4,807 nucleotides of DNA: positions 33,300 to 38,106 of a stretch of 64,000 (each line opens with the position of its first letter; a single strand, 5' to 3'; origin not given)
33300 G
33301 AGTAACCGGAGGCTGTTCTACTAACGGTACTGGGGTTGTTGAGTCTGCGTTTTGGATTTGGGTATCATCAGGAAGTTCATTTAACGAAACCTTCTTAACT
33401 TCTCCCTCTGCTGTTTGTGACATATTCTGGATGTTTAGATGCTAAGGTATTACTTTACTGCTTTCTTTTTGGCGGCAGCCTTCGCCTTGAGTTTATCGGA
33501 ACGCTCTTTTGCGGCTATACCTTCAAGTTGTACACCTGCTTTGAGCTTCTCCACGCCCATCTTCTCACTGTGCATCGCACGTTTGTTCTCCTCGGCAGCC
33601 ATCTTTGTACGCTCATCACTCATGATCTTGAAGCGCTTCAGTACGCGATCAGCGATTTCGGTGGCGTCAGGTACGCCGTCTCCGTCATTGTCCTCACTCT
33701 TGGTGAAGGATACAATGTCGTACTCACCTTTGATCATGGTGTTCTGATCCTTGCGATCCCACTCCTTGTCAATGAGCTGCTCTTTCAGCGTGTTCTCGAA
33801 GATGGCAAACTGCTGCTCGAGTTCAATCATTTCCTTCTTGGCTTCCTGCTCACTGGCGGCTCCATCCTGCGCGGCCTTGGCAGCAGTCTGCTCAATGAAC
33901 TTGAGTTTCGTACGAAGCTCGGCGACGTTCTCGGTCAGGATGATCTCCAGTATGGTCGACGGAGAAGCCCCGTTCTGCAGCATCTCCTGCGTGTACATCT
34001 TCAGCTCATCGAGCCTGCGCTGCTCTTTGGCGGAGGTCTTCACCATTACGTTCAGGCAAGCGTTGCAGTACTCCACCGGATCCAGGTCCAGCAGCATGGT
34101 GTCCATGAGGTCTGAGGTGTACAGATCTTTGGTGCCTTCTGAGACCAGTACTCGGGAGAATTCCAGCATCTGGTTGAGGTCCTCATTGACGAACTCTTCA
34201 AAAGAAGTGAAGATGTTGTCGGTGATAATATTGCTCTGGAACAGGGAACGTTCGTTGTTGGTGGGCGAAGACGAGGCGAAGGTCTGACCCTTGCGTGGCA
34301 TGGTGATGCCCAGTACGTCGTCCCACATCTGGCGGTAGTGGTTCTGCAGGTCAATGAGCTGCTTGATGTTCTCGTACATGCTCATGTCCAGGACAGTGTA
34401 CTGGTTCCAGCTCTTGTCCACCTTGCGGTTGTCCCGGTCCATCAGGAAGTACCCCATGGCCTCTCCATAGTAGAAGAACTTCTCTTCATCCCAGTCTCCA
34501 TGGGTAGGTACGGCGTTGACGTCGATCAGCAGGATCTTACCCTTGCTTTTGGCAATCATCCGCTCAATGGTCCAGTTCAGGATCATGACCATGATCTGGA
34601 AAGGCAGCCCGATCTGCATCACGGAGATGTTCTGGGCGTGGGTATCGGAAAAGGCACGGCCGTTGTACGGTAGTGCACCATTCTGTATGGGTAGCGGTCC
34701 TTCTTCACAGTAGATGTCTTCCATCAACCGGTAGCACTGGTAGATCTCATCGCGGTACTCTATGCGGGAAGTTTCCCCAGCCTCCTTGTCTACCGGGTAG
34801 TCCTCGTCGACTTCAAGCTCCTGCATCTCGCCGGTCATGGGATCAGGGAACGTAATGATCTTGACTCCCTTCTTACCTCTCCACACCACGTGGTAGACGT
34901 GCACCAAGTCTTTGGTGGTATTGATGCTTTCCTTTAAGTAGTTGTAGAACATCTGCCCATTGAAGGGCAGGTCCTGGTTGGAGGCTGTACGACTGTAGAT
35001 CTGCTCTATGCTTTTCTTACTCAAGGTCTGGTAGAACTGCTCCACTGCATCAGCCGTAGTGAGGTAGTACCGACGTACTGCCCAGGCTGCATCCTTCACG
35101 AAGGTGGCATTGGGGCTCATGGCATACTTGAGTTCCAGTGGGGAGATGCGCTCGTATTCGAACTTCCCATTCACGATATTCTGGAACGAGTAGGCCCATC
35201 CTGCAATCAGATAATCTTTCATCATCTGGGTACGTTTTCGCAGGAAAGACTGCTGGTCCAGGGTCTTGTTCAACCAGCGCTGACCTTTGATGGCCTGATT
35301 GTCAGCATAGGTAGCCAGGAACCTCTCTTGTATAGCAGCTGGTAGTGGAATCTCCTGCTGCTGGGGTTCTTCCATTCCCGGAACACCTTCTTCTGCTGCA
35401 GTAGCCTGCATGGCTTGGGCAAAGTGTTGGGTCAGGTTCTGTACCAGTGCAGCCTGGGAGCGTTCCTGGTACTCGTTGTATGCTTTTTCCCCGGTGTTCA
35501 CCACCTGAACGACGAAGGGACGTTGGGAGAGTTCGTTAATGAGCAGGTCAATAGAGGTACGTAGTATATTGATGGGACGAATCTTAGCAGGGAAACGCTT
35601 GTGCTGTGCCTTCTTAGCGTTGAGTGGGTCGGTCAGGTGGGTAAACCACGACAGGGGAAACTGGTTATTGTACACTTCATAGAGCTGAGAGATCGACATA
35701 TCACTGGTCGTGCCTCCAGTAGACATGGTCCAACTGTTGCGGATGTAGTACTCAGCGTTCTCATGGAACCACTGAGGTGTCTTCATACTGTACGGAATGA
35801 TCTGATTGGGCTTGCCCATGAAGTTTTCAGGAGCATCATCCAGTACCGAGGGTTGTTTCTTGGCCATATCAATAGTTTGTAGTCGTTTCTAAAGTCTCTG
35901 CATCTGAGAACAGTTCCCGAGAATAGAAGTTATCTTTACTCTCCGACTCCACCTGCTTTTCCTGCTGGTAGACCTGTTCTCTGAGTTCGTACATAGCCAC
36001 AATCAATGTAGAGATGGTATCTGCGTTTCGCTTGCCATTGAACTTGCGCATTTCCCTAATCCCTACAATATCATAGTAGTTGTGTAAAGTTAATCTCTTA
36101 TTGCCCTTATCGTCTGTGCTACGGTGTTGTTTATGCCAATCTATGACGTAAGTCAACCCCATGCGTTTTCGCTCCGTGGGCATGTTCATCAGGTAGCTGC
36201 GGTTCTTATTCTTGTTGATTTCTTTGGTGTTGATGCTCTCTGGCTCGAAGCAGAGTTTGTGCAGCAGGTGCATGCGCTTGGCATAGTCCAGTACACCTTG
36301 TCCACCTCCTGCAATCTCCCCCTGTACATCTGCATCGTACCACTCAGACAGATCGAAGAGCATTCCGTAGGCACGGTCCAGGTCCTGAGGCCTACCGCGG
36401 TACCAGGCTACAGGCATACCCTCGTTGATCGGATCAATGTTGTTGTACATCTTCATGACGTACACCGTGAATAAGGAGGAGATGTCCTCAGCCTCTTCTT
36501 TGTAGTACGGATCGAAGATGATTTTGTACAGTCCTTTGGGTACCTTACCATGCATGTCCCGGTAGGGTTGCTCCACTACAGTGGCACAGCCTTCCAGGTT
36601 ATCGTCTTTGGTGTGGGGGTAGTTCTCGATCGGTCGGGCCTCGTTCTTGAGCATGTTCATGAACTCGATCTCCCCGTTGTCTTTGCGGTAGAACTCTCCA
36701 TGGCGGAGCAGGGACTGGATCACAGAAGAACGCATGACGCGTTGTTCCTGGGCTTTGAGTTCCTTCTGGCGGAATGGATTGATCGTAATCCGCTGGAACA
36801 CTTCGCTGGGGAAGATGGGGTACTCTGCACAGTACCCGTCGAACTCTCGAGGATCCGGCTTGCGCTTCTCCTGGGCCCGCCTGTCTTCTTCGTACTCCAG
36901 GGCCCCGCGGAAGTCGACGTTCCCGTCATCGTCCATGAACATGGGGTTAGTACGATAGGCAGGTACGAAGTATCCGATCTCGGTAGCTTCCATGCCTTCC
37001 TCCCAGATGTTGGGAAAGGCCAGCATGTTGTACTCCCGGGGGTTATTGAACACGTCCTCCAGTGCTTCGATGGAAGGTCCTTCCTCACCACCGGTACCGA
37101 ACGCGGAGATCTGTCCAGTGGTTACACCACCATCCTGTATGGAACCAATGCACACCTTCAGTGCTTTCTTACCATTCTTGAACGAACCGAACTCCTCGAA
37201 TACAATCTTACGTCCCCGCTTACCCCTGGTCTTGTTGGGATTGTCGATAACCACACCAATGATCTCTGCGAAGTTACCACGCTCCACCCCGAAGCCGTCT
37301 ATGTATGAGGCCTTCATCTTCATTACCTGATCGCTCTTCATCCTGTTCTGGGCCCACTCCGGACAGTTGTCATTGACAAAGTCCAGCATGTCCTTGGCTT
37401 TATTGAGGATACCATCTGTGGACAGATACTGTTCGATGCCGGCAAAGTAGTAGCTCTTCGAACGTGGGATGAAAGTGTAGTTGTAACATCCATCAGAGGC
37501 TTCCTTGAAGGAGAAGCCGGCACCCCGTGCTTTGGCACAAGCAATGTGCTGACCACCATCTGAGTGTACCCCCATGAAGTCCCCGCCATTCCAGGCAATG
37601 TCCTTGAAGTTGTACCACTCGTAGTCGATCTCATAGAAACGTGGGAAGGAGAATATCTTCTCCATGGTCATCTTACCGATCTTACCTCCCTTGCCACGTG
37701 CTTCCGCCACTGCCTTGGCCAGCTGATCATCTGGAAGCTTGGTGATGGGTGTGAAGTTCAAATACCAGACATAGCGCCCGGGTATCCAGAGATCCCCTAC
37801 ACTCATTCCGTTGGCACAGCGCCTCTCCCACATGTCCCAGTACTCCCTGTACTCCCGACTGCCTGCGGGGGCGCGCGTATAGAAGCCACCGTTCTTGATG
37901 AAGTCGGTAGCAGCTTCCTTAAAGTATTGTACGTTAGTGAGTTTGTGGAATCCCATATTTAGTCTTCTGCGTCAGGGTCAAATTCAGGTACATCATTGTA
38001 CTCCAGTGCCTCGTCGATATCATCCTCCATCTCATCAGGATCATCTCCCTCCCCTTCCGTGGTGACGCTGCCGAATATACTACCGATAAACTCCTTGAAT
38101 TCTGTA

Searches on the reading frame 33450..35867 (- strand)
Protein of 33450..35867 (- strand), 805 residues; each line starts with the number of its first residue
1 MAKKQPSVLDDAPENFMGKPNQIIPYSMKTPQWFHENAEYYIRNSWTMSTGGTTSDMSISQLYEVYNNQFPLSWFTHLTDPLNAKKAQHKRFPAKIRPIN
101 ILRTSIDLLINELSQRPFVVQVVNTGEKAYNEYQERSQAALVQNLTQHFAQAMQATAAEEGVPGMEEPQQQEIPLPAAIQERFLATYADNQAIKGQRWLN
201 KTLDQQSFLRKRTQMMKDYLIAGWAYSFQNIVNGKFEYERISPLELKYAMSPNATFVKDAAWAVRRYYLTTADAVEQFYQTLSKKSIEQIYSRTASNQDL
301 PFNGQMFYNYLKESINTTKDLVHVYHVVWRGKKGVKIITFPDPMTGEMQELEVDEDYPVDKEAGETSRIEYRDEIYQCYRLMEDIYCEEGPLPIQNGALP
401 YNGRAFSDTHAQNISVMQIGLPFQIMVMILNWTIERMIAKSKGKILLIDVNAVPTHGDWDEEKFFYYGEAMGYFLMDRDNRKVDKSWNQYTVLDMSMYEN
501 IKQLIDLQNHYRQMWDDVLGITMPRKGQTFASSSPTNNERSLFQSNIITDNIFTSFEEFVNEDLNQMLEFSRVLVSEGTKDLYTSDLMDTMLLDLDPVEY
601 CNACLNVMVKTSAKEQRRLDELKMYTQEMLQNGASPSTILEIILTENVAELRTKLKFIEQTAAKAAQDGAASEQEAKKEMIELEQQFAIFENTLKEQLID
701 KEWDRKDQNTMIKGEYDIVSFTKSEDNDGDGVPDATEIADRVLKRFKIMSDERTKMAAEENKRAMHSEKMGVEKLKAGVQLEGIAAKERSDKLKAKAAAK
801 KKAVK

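Call 8: search_protein_families(library=phrogs, proteins=[window:33450-35867:-], max_evalue=0.001)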
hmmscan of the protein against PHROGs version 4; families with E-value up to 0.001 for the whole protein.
window:33450-35867:- (805 aa): 1 family
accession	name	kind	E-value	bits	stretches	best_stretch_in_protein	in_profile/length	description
phrog_6547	-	head and packaging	7.2e-93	313.1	1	20-795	10-816/827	portal protein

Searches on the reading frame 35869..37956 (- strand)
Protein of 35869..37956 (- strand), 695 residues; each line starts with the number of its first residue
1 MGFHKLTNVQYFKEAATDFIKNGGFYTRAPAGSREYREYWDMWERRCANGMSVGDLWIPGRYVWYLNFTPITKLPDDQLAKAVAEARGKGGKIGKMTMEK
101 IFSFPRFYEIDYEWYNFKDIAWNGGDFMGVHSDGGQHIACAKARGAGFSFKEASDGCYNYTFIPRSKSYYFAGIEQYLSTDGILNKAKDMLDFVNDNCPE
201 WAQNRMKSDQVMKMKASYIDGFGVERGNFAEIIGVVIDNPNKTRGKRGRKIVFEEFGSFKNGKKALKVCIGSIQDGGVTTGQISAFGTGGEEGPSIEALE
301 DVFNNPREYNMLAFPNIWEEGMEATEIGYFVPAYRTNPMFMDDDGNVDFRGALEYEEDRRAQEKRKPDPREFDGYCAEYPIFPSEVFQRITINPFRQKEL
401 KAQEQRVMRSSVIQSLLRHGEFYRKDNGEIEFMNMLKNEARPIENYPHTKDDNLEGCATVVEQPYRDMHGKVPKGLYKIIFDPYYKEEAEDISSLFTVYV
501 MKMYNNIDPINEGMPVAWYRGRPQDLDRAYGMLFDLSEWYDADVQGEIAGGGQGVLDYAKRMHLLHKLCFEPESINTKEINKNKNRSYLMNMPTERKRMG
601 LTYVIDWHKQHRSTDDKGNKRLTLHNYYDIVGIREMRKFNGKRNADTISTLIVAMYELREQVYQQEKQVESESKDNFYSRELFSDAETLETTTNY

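Call 8: search_protein_families(library=phrogs, proteins=[window:35869-37956:-], max_evalue=0.001)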
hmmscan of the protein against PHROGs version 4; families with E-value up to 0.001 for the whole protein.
window:35869-37956:- (695 aa): 1 family
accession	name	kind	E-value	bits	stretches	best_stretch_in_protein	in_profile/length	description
phrog_6681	-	head and packaging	6.2e-84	283.7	1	24-675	79-737/758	terminase large subunit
